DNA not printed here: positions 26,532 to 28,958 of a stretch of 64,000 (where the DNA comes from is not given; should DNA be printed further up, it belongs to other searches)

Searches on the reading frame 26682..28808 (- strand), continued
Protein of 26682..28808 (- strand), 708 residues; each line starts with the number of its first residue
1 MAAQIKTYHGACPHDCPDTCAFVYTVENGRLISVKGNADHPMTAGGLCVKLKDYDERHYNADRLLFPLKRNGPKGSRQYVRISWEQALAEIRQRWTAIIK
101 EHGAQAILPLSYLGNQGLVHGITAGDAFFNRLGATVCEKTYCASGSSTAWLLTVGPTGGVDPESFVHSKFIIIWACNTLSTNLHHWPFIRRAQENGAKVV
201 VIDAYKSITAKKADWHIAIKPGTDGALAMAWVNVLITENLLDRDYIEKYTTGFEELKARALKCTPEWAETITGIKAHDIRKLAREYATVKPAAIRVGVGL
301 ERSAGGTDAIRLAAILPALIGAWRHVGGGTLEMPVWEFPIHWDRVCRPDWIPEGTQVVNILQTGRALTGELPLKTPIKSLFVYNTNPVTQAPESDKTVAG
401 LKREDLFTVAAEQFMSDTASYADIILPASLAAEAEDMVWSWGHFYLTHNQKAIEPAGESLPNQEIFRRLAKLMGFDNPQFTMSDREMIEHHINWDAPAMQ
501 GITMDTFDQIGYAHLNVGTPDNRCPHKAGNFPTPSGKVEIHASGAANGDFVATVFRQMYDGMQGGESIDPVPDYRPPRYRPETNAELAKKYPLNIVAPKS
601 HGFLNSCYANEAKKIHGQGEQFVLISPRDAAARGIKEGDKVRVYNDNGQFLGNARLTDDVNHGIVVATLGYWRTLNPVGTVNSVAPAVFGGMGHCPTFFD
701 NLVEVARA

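Call 28: find_encoding_contigs(protein=P0002, flank=5000, max_places=3)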
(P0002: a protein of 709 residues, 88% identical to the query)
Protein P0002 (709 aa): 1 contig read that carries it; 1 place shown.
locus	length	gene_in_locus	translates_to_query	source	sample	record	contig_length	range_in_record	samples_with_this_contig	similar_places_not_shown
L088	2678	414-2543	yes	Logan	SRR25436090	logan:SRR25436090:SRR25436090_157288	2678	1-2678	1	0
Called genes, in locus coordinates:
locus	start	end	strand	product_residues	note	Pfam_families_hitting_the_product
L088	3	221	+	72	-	?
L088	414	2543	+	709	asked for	PF04879:Molybdop_Fe4S4, PF00384:Molybdopterin, PF01568:Molydop_binding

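Call 42: find_related_loci(query=window:26682-28808:-, collection=metagenome_contigs, flank=5000)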
Query window:26682-28808:- (708 aa) in metagenome_contigs; peptide patterns used: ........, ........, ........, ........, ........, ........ (x = any residue, [..] = any of these).
53 stretches matched a pattern; 28 encode a relative of the query (tblastn E <= 1e-3); 28 distinct loci.
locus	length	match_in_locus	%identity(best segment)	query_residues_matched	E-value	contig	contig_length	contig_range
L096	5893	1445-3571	89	1-708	0e+0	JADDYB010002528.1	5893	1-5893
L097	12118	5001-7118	87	1-705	0e+0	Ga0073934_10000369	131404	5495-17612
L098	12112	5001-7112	72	1-708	0e+0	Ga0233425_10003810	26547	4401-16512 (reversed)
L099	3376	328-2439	68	6-708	0e+0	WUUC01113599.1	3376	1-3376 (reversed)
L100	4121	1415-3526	69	6-708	0e+0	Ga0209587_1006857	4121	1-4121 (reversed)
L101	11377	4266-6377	68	6-708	0e+0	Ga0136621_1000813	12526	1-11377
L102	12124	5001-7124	66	2-708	0e+0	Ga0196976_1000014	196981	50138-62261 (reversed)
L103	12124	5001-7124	66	2-708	0e+0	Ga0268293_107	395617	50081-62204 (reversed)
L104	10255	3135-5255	65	3-708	0e+0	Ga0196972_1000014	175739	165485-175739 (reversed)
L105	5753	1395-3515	65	3-708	0e+0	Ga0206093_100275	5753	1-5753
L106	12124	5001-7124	65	2-708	0e+0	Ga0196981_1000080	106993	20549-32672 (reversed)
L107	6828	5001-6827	69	6-614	0e+0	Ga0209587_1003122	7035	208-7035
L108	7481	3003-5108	58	6-708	0e+0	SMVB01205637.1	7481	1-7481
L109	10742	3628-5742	58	2-706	0e+0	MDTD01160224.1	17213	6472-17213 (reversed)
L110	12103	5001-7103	58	10-708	0e+0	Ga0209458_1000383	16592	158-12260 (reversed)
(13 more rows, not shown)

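Call 50: search_protein_families(library=pfam, alignment_id=A3, max_evalue=0.00001)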
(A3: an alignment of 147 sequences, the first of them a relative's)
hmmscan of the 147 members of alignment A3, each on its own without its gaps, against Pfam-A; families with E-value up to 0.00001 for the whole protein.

A. member 1, L002:8771-9751:+ (327 aa): 3 families
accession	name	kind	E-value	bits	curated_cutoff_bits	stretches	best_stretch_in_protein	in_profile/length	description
PF14525.12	AraC_binding_2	-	2.7e-22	79.7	27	1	21-179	1-151/173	AraC-binding-like domain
PF12833.13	HTH_18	-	4.6e-18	65.7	33.6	1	237-317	1-79/80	Helix-turn-helix domain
PF00165.29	HTH_AraC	-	3.3e-16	59.4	26.6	1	280-314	6-39/42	Bacterial regulatory helix-turn-helix proteins, AraC family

B. families by the number of members that match (of 147 scanned): 141 families (the first 25 are shown)
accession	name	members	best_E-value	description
PF08007.18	JmjC_2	7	4.6e-37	JmjC domain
PF20514.4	ROXA-like_wH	7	1.7e-14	ROXA-like winged helix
PF04055.27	Radical_SAM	6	7.1e-35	Radical SAM superfamily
PF06496.16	DUF1097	3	1.6e-25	Protein of unknown function (DUF1097)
PF03992.22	ABM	3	6.6e-19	Antibiotic biosynthesis monooxygenase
PF00850.24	Hist_deacetyl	2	1.9e-99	Histone deacetylase domain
PF01180.27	DHO_dh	2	3.9e-86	Dihydroorotate dehydrogenase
PF01507.26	PAPS_reduct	2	6.6e-60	Phosphoadenosine phosphosulfate reductase domain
PF07167.19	PhaC_N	2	3.1e-55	Poly-beta-hydroxybutyrate polymerase (PhaC) N-terminus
PF00005.33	ABC_tran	2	4.2e-54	ABC transporter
PF00990.26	GGDEF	2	1.5e-46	Diguanylate cyclase, GGDEF domain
PF01257.25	2Fe-2S_thioredx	2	2.8e-45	Thioredoxin-like [2Fe-2S] ferredoxin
PF06463.18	Mob_synth_C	2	4.4e-37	Molybdenum Cofactor Synthesis C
PF22400.1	DUF6980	2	3.5e-32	Domain of unknown function (DUF6980)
PF00210.30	Ferritin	2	1.3e-31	Ferritin-like domain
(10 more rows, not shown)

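Call 59: predict_structure(alignment_id=A1)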
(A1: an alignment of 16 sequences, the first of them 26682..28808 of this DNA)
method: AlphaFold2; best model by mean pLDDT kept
length: 708 residues; sequences in the alignment: 16
mean_pLDDT: 67.4   pTM: 0.68
mean pLDDT of the five models: 67.4, 67.0, 65.4, 64.8, 59.3
residues with pLDDT >= 90: 119; 70-90: 248; 50-70: 146; < 50: 195
segments of 3 or more residues with pLDDT < 50: 1-3, 13-19, 57-62, 112-121, 139-163, 177-183, 326-336, 430-443, 451-457, 518-568, 599-620, 669-676, 680-699
pLDDT, mean of each block of 10 residues (from residue 1): 57 47 63 67 57 49 70 86 92 96 90 43 71 72 30 33 65 60 60 89 80 89 85 95 78 84 95 94 92 65 60 76 50 50 69 74 82 90 68 72 92 66 79 41 52 47 80 86 78 81 80 59 39 39 34 37 37 70 79 70 37 45 86 93 76 85 73 44 42 35 84
secondary structure, 60 per line:
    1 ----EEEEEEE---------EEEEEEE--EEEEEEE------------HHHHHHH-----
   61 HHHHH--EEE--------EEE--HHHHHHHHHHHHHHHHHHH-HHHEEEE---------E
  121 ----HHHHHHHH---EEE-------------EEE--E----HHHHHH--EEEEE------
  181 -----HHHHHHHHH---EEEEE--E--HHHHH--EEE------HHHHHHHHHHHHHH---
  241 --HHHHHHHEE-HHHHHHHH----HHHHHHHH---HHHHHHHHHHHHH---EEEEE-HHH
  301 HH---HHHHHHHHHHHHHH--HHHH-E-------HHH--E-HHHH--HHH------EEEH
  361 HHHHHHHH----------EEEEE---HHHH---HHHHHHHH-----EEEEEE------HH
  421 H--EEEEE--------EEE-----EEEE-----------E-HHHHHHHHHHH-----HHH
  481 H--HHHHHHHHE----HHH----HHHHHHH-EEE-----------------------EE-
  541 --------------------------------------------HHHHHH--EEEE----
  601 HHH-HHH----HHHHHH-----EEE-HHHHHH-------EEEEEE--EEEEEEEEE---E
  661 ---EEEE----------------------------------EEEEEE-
elements in order (helices of 4 or more, strands of 3 or more residues): E5-11 E21-27 E30-36 H49-55 H61-65 E68-70 E79-81 H84-102 E107-110 H125-132 E136-138 E152-154 H162-167 E170-174 H186-194 E198-202 H208-212 E215-217 H224-237 H243-249 H253-260 H265-272 H276-288 E292-296 H298-302 H306-319 H322-325 H342-345 E357-359 H360-368 E379-383 H387-390 H394-401 E407-412 E424-428 E437-439 E445-448 H462-472 H478-481 H484-491 H504-510 E512-514 H585-590 E593-596 H612-617 E623-625 H627-632 E640-645 E648-656 E664-667 E702-707
